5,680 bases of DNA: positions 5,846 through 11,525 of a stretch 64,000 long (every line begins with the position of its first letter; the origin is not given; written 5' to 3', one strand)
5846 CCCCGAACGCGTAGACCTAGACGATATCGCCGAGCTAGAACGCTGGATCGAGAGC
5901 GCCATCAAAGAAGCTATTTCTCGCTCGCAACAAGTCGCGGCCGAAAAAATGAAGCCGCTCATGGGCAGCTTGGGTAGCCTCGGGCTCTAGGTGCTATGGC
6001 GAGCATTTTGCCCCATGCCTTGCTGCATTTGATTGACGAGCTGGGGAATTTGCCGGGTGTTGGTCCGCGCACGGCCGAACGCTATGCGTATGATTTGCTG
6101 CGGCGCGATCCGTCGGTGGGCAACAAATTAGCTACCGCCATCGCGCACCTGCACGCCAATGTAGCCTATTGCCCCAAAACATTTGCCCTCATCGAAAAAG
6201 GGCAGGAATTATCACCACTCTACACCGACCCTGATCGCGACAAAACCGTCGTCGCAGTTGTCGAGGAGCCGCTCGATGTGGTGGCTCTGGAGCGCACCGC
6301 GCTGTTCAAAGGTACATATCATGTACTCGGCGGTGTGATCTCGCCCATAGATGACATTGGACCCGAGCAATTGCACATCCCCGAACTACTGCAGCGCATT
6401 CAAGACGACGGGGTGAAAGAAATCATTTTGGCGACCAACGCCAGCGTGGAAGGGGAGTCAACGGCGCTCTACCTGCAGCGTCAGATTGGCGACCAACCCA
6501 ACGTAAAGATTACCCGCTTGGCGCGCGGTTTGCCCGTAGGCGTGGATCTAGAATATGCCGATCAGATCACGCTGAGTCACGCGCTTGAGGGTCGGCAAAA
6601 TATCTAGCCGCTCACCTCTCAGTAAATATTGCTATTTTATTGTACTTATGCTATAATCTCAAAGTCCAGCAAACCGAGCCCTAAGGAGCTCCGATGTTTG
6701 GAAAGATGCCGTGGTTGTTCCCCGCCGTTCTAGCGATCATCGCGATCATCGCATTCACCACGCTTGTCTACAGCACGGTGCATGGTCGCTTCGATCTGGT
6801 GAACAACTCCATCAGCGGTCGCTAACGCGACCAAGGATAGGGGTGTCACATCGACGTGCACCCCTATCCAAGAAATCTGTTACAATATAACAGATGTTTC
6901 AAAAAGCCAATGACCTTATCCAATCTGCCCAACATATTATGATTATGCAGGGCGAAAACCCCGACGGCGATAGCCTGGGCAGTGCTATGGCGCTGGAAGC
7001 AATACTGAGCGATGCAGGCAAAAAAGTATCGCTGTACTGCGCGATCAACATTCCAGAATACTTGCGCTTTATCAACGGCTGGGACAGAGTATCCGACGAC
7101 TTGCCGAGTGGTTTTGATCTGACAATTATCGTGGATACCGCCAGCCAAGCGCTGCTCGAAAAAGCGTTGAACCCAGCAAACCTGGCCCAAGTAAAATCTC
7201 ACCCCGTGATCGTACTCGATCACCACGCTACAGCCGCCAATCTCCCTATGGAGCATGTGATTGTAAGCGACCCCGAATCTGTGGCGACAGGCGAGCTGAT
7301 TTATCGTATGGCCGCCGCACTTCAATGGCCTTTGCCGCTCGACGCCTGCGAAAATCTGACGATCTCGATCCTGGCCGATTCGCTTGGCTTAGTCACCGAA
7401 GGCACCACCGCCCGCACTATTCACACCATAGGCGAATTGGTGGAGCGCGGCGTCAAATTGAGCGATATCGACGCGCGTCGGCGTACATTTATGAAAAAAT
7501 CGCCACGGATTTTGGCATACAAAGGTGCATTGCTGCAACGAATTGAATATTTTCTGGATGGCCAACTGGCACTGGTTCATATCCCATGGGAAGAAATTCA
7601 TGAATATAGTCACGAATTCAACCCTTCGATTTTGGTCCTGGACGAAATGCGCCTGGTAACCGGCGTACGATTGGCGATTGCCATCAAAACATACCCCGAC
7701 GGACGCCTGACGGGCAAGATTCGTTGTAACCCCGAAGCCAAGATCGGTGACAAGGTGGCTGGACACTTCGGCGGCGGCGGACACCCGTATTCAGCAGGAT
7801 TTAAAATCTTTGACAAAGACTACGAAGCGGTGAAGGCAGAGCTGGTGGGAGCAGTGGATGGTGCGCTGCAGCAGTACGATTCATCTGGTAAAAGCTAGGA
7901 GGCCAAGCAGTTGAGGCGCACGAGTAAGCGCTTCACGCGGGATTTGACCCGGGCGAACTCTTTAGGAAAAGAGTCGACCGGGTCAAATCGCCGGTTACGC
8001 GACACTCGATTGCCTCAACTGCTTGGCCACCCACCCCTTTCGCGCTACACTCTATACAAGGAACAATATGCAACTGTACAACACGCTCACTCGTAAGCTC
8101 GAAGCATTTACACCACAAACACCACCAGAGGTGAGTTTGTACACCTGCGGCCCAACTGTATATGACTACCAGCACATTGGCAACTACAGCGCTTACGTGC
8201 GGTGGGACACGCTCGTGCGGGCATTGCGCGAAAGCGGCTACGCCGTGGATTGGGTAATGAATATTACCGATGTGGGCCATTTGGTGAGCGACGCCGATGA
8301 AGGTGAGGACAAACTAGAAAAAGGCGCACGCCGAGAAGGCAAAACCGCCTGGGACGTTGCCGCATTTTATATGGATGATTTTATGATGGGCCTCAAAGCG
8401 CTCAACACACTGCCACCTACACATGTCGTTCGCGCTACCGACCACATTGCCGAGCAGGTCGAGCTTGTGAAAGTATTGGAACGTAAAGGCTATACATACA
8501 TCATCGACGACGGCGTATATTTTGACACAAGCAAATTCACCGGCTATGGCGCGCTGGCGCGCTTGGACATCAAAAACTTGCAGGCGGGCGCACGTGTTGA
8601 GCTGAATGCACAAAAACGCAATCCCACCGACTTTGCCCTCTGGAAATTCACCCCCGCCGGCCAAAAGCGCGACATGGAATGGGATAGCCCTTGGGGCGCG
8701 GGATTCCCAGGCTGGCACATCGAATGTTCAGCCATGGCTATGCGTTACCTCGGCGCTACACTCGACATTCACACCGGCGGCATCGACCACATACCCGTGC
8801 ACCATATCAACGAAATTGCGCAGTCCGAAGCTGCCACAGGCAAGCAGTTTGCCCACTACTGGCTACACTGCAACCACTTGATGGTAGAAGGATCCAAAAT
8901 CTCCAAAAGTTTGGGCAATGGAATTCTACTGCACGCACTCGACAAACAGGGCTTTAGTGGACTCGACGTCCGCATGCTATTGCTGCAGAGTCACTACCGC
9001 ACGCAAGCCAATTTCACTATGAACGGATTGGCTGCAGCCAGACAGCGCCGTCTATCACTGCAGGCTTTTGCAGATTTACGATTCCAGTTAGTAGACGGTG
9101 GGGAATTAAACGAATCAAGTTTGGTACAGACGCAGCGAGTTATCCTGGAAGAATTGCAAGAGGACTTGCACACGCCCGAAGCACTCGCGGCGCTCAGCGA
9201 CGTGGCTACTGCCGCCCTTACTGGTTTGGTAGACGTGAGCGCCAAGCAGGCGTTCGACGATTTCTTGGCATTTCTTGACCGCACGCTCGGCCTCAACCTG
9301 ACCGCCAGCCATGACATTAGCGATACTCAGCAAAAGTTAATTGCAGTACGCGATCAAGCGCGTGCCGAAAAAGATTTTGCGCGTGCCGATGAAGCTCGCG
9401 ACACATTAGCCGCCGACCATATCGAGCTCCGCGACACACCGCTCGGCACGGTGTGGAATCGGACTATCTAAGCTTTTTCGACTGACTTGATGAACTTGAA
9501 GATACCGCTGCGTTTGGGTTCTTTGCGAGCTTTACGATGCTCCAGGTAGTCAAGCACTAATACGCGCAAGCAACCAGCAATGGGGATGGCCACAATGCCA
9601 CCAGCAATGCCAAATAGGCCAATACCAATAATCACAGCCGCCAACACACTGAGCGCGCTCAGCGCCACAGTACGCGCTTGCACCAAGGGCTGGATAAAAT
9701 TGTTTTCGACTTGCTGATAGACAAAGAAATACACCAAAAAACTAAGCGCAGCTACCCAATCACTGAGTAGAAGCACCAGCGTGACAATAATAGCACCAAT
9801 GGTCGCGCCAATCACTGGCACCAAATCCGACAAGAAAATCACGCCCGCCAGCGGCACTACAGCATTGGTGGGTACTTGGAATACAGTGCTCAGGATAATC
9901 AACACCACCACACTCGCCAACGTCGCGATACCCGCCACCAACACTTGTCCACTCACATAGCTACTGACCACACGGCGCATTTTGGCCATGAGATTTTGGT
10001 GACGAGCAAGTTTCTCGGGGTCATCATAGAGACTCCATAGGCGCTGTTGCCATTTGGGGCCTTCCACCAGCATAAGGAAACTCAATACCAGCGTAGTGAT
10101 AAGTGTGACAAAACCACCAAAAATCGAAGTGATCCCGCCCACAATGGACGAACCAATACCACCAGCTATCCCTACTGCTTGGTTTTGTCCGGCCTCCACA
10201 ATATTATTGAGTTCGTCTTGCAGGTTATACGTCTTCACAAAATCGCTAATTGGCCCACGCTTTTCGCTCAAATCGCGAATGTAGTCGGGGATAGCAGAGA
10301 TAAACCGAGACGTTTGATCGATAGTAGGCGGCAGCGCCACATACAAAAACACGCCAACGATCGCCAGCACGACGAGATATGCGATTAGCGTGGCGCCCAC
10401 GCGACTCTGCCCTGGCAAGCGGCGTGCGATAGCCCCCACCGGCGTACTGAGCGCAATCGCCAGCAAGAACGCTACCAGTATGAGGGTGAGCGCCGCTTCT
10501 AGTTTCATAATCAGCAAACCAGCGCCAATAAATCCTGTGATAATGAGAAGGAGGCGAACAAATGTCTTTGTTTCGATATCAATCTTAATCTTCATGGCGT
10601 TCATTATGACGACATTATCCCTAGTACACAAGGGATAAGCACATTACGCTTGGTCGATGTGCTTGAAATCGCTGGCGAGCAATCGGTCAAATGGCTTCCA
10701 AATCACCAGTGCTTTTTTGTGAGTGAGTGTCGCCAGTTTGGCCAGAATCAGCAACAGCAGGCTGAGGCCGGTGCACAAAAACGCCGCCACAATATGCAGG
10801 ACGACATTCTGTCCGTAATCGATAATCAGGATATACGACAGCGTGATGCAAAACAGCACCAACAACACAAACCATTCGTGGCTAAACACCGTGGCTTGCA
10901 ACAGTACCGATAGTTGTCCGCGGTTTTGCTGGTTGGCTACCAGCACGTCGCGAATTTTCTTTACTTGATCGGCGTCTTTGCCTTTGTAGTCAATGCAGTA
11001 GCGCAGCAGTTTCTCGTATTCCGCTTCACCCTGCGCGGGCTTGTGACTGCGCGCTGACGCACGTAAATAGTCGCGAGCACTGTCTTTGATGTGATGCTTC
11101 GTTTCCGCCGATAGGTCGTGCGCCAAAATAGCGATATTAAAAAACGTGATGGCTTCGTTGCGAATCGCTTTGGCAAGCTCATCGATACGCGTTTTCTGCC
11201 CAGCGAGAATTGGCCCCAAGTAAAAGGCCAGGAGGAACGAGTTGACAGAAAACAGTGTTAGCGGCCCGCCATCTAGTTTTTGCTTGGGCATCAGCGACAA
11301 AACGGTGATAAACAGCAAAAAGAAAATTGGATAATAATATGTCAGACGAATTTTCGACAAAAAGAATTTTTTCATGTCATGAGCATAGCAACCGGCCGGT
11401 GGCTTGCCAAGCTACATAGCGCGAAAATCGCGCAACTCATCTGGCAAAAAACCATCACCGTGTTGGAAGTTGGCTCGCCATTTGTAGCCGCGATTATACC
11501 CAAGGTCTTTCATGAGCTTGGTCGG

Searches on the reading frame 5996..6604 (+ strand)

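Call 50: search_protein_families(library=pfam, proteins=[window:5996-6604:+], max_evalue=0.0001)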
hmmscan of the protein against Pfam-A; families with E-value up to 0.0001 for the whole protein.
window:5996-6604:+ (203 aa): 4 families
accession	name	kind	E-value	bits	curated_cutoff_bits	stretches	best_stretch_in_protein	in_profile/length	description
PF13662.12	Toprim_4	-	1.3e-23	83.5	25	1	85-176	2-85/85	Toprim domain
PF21176.3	RecR_HhH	-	1.3e-14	54.1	27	1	11-51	3-43/45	RecR, helix-hairpin-helix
PF21175.2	RecR_C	-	3.3e-12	46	22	1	178-201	1-24/24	RecR, C-terminal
PF01751.28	Toprim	-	5e-10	39.8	23.1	1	86-172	2-93/96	Toprim domain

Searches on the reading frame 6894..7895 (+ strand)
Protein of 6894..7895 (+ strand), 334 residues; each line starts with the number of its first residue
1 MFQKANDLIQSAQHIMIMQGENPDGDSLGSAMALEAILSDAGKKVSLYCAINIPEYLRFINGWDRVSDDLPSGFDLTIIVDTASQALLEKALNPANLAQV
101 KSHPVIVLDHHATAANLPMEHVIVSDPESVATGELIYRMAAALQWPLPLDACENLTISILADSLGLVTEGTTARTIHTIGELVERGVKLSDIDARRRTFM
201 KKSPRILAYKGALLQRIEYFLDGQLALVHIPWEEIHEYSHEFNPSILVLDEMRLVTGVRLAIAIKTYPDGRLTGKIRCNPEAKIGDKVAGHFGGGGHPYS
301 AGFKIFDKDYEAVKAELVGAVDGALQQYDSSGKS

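Call 50: search_protein_families(library=pfam, proteins=[window:6894-7895:+], max_evalue=0.0001)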
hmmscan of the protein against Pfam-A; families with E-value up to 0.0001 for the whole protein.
window:6894-7895:+ (334 aa): 1 family
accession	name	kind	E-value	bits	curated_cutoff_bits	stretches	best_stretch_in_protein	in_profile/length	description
PF01368.27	DHH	-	8.5e-14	52.3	28.1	1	14-141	1-103/125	DHH family, N-terminal domain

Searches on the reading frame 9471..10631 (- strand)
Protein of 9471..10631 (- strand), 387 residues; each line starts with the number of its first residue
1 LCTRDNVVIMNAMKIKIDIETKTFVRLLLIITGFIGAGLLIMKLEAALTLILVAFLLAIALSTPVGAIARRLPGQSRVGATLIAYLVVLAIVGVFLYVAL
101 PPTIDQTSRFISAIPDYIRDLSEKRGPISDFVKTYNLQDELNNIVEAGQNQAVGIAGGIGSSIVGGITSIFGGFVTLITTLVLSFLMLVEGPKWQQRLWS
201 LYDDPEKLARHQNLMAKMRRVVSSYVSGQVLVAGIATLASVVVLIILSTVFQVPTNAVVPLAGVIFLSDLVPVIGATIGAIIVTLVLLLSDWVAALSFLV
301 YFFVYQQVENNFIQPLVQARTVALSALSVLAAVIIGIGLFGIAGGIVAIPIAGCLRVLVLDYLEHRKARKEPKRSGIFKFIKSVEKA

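Call 50: search_protein_families(library=pfam, proteins=[window:9471-10631:-], max_evalue=0.0001)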
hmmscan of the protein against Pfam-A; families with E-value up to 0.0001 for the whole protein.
window:9471-10631:- (387 aa): 1 family
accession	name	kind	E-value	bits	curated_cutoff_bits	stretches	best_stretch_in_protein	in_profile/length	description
PF01594.21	AI-2E_transport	-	1.2e-43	150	34.3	1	27-362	3-326/327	AI-2E family transporter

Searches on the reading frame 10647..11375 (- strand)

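Call 50: search_protein_families(library=pfam, proteins=[window:10647-11375:-], max_evalue=0.0001)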
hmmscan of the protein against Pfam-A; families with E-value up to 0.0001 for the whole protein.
window:10647-11375:- (243 aa): 1 family
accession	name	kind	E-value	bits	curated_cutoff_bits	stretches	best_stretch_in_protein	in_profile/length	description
PF14023.12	Bestrophin-like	-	6.2e-09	36.2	32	1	40-211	32-213/232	Bestrophin-like domain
